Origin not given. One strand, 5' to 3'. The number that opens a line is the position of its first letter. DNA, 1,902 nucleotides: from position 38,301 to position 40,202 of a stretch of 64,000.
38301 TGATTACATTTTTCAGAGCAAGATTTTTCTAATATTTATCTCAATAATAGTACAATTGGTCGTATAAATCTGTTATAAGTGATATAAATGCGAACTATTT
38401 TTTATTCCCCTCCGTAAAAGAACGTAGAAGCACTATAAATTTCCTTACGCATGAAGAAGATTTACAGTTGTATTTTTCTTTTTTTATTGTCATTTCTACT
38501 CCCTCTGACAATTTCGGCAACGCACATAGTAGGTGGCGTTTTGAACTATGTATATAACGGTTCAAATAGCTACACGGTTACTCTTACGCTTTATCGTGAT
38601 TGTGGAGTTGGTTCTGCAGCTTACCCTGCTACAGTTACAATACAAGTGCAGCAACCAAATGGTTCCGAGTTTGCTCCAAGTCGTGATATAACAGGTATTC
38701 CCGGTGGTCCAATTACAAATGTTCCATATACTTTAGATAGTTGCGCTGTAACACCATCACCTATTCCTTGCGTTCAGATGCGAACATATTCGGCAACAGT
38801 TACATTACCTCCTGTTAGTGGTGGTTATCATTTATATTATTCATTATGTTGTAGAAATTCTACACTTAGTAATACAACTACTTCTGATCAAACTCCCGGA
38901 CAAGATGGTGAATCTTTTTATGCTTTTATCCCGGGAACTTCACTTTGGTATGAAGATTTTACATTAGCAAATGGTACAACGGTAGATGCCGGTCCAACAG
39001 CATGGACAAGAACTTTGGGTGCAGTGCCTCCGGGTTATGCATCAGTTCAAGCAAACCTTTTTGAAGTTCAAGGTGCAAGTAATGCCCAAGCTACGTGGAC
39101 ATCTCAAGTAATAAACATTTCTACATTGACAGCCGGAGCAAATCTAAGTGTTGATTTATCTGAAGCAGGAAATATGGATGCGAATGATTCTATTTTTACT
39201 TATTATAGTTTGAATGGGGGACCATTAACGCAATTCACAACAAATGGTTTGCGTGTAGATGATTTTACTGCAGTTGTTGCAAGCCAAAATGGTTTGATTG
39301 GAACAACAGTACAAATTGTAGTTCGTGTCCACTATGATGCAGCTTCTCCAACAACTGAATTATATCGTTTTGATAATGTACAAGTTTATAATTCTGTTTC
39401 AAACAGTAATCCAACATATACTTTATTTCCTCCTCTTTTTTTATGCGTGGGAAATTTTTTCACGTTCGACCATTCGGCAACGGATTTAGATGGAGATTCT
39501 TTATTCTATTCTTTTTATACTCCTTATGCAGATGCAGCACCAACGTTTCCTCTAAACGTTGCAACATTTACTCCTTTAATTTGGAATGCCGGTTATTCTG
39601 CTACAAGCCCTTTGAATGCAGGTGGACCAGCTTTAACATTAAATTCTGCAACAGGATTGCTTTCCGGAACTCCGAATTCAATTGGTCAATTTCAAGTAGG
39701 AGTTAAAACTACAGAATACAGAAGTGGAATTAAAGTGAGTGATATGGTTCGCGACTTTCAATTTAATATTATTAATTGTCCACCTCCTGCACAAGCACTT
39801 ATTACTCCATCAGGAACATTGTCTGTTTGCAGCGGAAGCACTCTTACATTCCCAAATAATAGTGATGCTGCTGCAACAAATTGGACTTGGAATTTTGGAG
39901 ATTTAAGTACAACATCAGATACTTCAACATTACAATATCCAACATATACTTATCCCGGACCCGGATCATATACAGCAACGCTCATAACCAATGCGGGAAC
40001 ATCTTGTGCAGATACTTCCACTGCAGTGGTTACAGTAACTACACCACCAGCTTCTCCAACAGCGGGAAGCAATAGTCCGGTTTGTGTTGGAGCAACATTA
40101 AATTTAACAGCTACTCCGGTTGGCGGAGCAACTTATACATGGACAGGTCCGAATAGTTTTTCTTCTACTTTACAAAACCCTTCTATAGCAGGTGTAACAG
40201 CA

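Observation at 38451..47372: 2973-aa T9SS type-B adhesin built from two classes of tandem repeats with near-identical DNA copies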

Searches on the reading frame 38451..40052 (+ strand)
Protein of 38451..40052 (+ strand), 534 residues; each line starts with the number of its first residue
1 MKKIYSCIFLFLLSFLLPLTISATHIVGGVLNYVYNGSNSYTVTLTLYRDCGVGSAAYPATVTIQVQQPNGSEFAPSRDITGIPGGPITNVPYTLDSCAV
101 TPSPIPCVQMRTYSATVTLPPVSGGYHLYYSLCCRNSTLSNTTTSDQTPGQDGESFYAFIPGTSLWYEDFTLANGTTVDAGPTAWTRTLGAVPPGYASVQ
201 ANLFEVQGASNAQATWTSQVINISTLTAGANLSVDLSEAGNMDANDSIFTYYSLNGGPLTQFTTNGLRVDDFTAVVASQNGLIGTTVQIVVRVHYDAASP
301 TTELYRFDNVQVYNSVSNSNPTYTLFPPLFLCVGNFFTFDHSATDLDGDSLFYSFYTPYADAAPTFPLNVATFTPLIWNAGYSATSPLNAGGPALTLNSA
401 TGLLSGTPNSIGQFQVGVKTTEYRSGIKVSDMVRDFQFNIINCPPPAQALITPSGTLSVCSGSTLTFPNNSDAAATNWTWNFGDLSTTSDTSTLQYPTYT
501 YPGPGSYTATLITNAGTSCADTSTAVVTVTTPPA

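Call 13: search_protein_families(library=pfam, proteins=[window:38451-40052:+], max_evalue=1)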
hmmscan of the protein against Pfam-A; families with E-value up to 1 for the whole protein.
window:38451-40052:+ (534 aa): 5 families
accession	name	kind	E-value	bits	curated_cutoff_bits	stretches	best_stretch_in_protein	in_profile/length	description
PF18911.6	PKD_4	-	1.5e-14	54.2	27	1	458-529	13-85/85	PKD domain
PF00801.26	PKD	-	2.3e-06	27.9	23.5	1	456-526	8-78/80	PKD domain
PF05345.18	He_PIG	-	0.0029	18.5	24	1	371-429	24-87/96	Putative Ig domain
PF21551.2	CSL4_N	-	0.11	12.6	27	0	241-276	14-49/57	Exosome complex component CSL4, N-terminal domain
PF23823.1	DUF7193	-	0.22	9.8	27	1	248-328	180-250/847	Family of unknown function (DUF7193)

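Call 24: find_related_loci(query=window:38451-39815:+, collection=genome_contigs, flank=10000)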
Query window:38451-39815:+ (455 aa) in genome_contigs; peptide patterns used: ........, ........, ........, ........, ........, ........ (x = any residue, [..] = any of these).
51 stretches matched a pattern; 10 encode a relative of the query (tblastn E <= 1e-3); 10 distinct loci.
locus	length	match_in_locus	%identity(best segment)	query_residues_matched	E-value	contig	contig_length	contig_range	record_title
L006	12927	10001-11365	77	1-455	0e+0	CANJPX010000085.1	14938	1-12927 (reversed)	MAG: Bacteroidetes bacterium isolate RH-23may17-678 genome assembly, contig: RH-23may17-C30391, whole genome shotgun seq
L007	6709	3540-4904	78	1-455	0e+0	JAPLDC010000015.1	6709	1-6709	MAG: Bacteroidetes bacterium isolate LacPavin_0920_WC57_MAG_35_7 LacPavin_0920_WC57_scaffold_1213507, whole genome shotg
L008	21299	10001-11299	83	23-455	0e+0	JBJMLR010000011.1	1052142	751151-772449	MAG: Bacteroidia bacterium isolate H3_16_all_fractions_metab_conc_113_RIFCSPLOWO2_12_FULL_35_15_curated_45_0 k255_823041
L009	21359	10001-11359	66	1-455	0e+0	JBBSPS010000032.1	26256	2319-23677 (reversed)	MAG: Bacteroidia bacterium isolate LS6_sbin.61 LS6_sbin.61_K_81872_L_26256_cov_9.9807, whole genome shotgun sequence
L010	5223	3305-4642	62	4-455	0e+0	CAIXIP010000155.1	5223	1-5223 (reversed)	MAG: uncultured Bacteroidetes bacterium isolate KT5_bin-767 genome assembly, contig: bin-767:155/358, whole genome shotg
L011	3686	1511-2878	60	1-455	4e-174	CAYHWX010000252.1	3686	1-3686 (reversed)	MAG TPA_asm: uncultured Vicingus sp. isolate ERP119705_co15_575 genome assembly, contig: NODE_36194_length_3686_cov_5.79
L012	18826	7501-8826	46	1-455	3e-115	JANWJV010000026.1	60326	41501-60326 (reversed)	MAG: Bacteroidia bacterium isolate CRAIB_MAG76 c_000000016135, whole genome shotgun sequence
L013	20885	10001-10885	54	1-453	2e-41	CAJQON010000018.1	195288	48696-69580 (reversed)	MAG: uncultured Flavobacteriales bacterium isolate 10_20180522_Bin_METABAT_44_1 genome assembly, contig: c_000001569897,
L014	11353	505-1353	41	10-443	2e-25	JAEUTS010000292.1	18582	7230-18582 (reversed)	MAG: Bacteroidia bacterium isolate new MAG-335 k141_1296578, whole genome shotgun sequence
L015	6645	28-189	54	392-445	1e-14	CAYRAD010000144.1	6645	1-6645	MAG TPA_asm: uncultured Vicingus sp. isolate binchicken_co275_22 genome assembly, contig: NODE_20545_length_6645_cov_7.5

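Call 29: find_homologous_proteins(query=window:38451-39815:+, max_evalue=0.00001)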
Query window:38451-39815:+ (455 aa): 115 proteins with E <= 0.00001 among 8000 candidates.
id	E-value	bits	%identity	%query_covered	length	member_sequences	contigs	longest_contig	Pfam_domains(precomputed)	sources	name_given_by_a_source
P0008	2.2e-141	490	55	98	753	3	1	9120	PF13895.13,PF19081.7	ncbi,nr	ncbi:MAG TPA: hypothetical protein VFL70_08975, partial [Bacteroidia bacterium]|nr:hypothetical prot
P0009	1.5e-137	478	54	95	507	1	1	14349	-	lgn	-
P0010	1.2e-132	461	59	86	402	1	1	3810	-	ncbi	ncbi:MAG: hypothetical protein ACT4ON_14670, partial [Bacteroidota bacterium]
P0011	1.5e-119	418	45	65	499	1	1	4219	-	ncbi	-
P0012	2.8e-105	371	54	74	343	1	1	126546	-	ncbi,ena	-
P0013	3.6e-102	361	50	81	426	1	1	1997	-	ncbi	-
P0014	3.9e-87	311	52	66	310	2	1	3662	-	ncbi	ncbi:MAG TPA: hypothetical protein VI112_00820, partial [Bacteroidia bacterium]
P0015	1.3e-82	296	54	63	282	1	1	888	-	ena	-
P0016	2.2e-76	276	53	57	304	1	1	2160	-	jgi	jgi:hypothetical protein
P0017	1.9e-66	243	41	74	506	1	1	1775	PF00801.27,PF18911.7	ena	-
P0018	4.5e-62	229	50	30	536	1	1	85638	PF00801.27,PF18962.8,PF18911.7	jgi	jgi:PKD repeat protein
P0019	5.7e-52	195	49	30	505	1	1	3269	PF00801.27,PF18962.8,PF18911.7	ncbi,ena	-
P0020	2.8e-50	190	43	33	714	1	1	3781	PF00801.27,PF13585.13,PF18911.7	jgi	jgi:gliding motility-associated-like protein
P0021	2.8e-48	183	47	28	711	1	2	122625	PF00801.27,PF13585.13,PF18911.7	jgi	jgi:gliding motility-associated-like protein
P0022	5.5e-48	182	50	28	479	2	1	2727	PF00801.27,PF18911.7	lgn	-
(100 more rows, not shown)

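Call 34: search_solved_structures(query=window:38520-40052:+, max_evalue=1)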
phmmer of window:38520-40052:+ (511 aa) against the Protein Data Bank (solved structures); distinct sequences matched with E-value up to 1: 8.
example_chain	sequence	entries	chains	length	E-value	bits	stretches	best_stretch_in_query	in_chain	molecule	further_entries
4l9d_A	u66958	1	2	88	0.00084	21.7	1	434-509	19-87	Protease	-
9lqj_A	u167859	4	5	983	0.019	17.2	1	388-509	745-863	Collagenase ColH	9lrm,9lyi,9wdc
9lrk_A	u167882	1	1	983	0.019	17.2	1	388-509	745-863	Collagenase ColH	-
2c26_A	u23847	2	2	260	0.032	16.5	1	448-508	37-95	ENDOGLUCANASE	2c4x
4jgu_A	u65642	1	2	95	0.072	15.3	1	448-494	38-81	ColH protein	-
9lip_S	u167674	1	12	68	0.077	15.2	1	451-492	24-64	M-alpha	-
6aem_A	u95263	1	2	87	0.18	14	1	438-508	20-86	PKD domain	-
1b4r_A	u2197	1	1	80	0.24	13.6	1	427-501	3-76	PROTEIN (PKD1_HUMAN)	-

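Call 44: predict_structure(alignment_id=A2)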
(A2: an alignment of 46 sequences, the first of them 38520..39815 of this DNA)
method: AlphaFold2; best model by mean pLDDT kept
length: 432 residues; sequences in the alignment: 46
mean_pLDDT: 88.5   pTM: 0.77
mean pLDDT of the five models: 88.5, 88.3, 87.5, 87.3, 85.2
residues with pLDDT >= 90: 259; 70-90: 145; 50-70: 26; < 50: 2
segments of 3 or more residues with pLDDT < 50: none
pLDDT, mean of each block of 10 residues (from residue 1): 89 94 91 88 92 94 93 76 92 91 91 90 76 88 73 58 85 83 91 92 87 90 96 97 93 91 96 89 89 87 90 92 95 90 85 94 89 95 94 95 87 92 71 63
secondary structure, 60 per line:
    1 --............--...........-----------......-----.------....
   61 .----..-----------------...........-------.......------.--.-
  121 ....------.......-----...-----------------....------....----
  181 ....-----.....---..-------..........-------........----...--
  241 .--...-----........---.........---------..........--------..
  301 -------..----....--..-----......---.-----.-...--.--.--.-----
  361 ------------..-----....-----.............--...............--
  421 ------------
elements in order: E3-14 E17-27 E39-44 E57-61 E85-95 E103-109 H121-124 E131-137 E143-145 E163-166 E173-176 E181-184 E190-194 E207-216 E224-231 E236-238 E244-246 E252-259 E263-271 E281-290 E314-317 E327-332 E380-383 E389-401 E404-418

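Call 49: fold_search(model_id=the predicted structure, library=pdb)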
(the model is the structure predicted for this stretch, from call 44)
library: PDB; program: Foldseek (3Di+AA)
matches with E <= 10: 1306; with E <= 0.001: 15
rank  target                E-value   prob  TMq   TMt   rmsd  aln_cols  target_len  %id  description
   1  6a48                  9.3e-05  0.96  0.21  0.15  22.1       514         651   11  Crystal structure of reelin N-terminal region (released 2019-06-19)
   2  8zj4_A                1.1e-04  0.98  0.22  0.16  30.7       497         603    9  trypsinogen-EP-N619A (released 2025-05-21)
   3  7kwb_A                1.2e-04  1.00  0.23  0.24  21.2       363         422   10  Surface glycan-binding protein B from Bacteroides thetaiotaomicron (released 2021-02-17)
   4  7kwb_B                1.4e-04  1.00  0.22  0.24  20.8       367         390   10  Surface glycan-binding protein B from Bacteroides thetaiotaomicron (released 2021-02-17)
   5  2c9a_A                1.4e-04  1.00  0.23  0.37  17.6       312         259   12  Crystal structure of the MAM-Ig module of receptor protein tyrosine phosphatase mu (released 2006-01-19)
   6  8a28_A                1.8e-04  1.00  0.24  0.26   7.8       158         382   13  Structure of the astacin zymogen of LAST-MAM from Limulus polyphemus (released 2022-10-19)
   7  2w91                  1.8e-04  1.00  0.31  0.23   9.5       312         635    9  Structure of a Streptococcus pneumoniae family 85 glycoside hydrolase, Endo-D. (released 2009-01-27)
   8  3gdb                  2.0e-04  1.00  0.31  0.23   9.7       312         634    9  Crystal structure of Spr0440 glycoside hydrolase domain, Endo-D from Streptococcus pneumoniae R6 (released 2009-03-17)
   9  8h3u_A                2.3e-04  0.93  0.22  0.17  32.3       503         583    8  Inhibitor-bound EP, polyA model (released 2022-11-23)
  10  6bqm                  5.4e-04  1.00  0.22  0.21  16.9       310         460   10  Secreted serine protease VesC from Vibrio cholerae (released 2018-11-28)
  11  7kwc                  5.4e-04  0.99  0.20  0.32  20.3       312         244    9  Surface glycan-binding protein B (truncated) from Bacteroides thetaiotaomicron (released 2021-02-17)
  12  4d0q                  6.2e-04  1.00  0.24  0.55   5.7       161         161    8  Hyaluronan Binding Module of the Streptococcal Pneumoniae Hyaluronate Lyase (released 2014-08-06)
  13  2vtf_A                6.2e-04  1.00  0.25  0.19   8.6       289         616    8  X-ray crystal structure of the Endo-beta-N-acetylglucosaminidase from Arthrobacter protophormiae E173Q mutant reveals  (released 2009-03-31)
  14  9vqm_A                6.9e-04  0.91  0.23  0.13  29.4       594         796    8  Cryo-EM structure of Elapor1WT in tetrameric form (released 2025-07-23)
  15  4bj0_A                8.8e-04  1.00  0.26  0.60   4.1       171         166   11  Xyloglucan binding module (CBM4-2 X2-L110F) in complex with branched xyloses (released 2014-04-23)
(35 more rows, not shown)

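Call 68: find_related_loci(query=window:38451-39815:+, collection=metagenome_contigs, flank=10000)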
Query window:38451-39815:+ (455 aa) in metagenome_contigs; peptide patterns used: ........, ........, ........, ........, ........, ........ (x = any residue, [..] = any of these).
105 stretches matched a pattern; 2 encode a relative of the query (tblastn E <= 1e-3); 2 distinct loci.
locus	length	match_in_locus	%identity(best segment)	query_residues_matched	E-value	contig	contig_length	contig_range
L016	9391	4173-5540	82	1-455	0e+0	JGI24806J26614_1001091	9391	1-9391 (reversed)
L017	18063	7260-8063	49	18-443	2e-35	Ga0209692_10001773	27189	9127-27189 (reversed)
